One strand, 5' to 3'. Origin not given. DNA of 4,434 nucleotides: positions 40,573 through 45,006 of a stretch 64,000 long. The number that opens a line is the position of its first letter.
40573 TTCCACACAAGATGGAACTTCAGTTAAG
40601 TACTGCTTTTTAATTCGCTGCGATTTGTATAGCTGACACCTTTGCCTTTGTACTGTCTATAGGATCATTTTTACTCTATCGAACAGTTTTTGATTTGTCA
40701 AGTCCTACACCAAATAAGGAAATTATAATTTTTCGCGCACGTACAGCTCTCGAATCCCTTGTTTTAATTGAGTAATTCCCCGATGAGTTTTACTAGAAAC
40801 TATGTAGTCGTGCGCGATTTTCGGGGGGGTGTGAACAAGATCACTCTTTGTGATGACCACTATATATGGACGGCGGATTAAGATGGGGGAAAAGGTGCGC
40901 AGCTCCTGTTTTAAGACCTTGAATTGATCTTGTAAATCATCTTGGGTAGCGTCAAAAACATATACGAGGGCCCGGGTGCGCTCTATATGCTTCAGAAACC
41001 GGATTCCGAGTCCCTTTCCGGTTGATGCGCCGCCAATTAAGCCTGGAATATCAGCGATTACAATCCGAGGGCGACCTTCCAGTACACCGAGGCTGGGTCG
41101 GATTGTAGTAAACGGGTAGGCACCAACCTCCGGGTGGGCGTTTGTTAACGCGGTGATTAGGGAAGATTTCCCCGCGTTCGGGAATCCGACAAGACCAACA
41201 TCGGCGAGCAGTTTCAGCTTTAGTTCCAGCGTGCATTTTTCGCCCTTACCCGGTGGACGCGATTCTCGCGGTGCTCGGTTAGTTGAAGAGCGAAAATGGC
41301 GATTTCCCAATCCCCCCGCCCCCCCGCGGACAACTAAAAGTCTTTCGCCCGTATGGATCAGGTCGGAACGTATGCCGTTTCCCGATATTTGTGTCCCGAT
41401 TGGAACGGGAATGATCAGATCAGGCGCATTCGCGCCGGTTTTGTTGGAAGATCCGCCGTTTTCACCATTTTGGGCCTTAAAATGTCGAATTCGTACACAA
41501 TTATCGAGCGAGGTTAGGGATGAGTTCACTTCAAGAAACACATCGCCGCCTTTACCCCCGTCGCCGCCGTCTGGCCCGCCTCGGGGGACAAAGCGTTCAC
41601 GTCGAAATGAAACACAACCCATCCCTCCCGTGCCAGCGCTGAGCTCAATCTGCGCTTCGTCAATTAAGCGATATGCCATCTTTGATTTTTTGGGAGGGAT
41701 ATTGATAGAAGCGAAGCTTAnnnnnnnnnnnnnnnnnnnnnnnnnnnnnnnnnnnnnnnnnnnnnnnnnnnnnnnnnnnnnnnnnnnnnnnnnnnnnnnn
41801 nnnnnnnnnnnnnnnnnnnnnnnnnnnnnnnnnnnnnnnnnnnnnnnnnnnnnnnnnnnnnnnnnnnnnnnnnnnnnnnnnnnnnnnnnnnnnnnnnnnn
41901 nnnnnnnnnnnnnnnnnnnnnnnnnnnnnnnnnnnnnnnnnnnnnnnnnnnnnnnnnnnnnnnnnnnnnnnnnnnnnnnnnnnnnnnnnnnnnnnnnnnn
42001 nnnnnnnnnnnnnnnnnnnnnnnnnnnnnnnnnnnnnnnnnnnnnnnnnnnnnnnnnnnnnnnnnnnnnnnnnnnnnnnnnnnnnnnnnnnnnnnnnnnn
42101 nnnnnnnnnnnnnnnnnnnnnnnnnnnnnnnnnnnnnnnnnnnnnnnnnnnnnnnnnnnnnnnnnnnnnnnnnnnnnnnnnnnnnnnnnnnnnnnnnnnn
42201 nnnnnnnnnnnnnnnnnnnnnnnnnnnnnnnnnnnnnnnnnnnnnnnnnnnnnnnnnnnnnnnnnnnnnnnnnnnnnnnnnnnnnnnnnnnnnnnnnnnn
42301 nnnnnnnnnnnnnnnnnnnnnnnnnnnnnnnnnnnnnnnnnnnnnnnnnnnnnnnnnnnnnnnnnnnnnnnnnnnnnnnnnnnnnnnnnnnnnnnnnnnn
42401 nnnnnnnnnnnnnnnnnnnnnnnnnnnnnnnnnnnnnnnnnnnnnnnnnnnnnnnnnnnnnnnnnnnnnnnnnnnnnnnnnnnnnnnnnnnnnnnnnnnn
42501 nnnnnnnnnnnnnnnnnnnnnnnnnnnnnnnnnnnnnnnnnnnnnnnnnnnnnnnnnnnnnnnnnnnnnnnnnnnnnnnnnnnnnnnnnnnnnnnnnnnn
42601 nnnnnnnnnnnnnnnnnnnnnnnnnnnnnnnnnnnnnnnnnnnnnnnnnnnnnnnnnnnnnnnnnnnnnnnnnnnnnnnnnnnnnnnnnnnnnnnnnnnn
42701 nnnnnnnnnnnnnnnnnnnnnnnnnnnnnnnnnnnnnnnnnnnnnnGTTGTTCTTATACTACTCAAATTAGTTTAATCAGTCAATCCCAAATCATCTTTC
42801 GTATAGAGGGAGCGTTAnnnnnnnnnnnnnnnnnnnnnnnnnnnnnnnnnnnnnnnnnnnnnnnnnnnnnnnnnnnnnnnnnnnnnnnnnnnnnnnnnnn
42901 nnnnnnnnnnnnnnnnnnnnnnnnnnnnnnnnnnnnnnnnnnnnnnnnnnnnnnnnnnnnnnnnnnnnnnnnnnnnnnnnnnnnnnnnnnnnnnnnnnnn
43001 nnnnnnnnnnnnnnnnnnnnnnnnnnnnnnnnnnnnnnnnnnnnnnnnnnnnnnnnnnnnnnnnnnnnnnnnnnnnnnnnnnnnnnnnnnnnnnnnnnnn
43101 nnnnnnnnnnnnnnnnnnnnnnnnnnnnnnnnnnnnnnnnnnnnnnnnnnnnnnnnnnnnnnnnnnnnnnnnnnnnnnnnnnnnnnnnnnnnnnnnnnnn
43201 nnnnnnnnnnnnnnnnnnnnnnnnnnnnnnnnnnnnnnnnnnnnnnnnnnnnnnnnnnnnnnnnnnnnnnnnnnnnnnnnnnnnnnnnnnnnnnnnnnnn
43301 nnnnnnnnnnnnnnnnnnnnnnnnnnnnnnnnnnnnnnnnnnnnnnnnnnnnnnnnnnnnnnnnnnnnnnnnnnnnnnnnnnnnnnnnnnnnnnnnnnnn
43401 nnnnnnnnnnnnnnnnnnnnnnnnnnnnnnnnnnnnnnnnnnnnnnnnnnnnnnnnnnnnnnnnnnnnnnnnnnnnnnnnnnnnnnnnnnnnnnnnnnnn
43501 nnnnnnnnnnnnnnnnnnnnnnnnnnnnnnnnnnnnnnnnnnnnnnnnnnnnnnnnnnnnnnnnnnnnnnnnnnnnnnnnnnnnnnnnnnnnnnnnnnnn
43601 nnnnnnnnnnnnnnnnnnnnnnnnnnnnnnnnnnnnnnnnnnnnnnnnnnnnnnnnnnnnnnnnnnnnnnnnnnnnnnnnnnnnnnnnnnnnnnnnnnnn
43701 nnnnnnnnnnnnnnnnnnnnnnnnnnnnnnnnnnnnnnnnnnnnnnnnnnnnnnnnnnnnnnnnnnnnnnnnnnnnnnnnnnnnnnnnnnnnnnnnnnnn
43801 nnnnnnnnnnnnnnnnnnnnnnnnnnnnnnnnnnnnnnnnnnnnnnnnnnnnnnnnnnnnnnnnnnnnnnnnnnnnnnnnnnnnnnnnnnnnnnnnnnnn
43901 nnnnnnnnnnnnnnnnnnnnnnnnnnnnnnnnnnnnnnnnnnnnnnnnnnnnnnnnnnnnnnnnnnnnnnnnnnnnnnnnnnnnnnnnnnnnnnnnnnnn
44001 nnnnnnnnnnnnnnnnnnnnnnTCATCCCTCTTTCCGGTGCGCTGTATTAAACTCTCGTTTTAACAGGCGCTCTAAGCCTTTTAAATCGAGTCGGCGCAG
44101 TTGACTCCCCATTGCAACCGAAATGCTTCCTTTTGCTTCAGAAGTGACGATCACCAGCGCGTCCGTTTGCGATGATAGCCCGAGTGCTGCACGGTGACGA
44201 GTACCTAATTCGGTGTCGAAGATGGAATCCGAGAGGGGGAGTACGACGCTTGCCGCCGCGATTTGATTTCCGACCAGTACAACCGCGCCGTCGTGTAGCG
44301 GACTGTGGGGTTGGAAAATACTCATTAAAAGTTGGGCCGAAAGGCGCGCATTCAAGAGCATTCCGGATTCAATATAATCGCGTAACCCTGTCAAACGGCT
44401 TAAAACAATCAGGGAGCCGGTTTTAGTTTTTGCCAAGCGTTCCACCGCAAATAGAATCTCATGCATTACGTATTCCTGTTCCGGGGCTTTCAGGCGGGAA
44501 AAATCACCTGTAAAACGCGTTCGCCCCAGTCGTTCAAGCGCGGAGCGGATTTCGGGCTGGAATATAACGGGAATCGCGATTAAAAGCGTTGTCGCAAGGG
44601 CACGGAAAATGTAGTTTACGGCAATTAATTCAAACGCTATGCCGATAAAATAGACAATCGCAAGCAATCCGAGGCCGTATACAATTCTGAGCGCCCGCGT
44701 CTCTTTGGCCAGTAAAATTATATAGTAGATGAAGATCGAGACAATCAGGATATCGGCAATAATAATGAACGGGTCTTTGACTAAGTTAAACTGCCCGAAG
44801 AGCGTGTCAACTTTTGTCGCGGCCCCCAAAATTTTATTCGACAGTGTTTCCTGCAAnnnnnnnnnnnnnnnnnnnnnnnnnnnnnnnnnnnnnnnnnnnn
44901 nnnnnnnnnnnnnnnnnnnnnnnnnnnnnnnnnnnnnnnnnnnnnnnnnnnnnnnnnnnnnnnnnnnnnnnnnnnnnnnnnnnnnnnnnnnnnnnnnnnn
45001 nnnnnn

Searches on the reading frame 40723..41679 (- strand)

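Call 21: search_protein_families(library=pfam, proteins=[window:40723-41679:-], max_evalue=0.001)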
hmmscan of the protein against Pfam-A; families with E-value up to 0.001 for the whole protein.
window:40723-41679:- (318 aa): 4 families
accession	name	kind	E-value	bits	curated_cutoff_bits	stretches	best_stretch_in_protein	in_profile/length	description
PF01018.28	GTP1_OBG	-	7.9e-52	175.4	27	1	6-157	1-155/155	GTP1/OBG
PF01926.29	MMR_HSR1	-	9.8e-24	84.1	21.9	1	160-278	1-113/113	50S ribosome-binding GTPase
PF02421.24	FeoB_N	-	3.8e-10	40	27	1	161-258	3-100/156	Ferrous iron transport protein B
PF00350.29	Dynamin_N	-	0.0003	21.3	27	0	203-278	100-167/168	Dynamin family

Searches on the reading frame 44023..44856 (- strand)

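Call 21: search_protein_families(library=pfam, proteins=[window:44023-44856:-], max_evalue=0.001)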
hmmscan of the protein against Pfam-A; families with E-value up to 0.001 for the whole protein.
window:44023-44856:- (277 aa): 2 families
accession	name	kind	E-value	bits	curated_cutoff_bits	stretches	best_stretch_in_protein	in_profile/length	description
PF02457.21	DAC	-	1.3e-37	128.5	27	1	137-252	3-118/119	DisA bacterial checkpoint controller nucleotide-binding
PF19293.4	CdaA_N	-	0.00079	20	23.8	1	33-103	10-81/81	CdaA N-terminal transmembrane domain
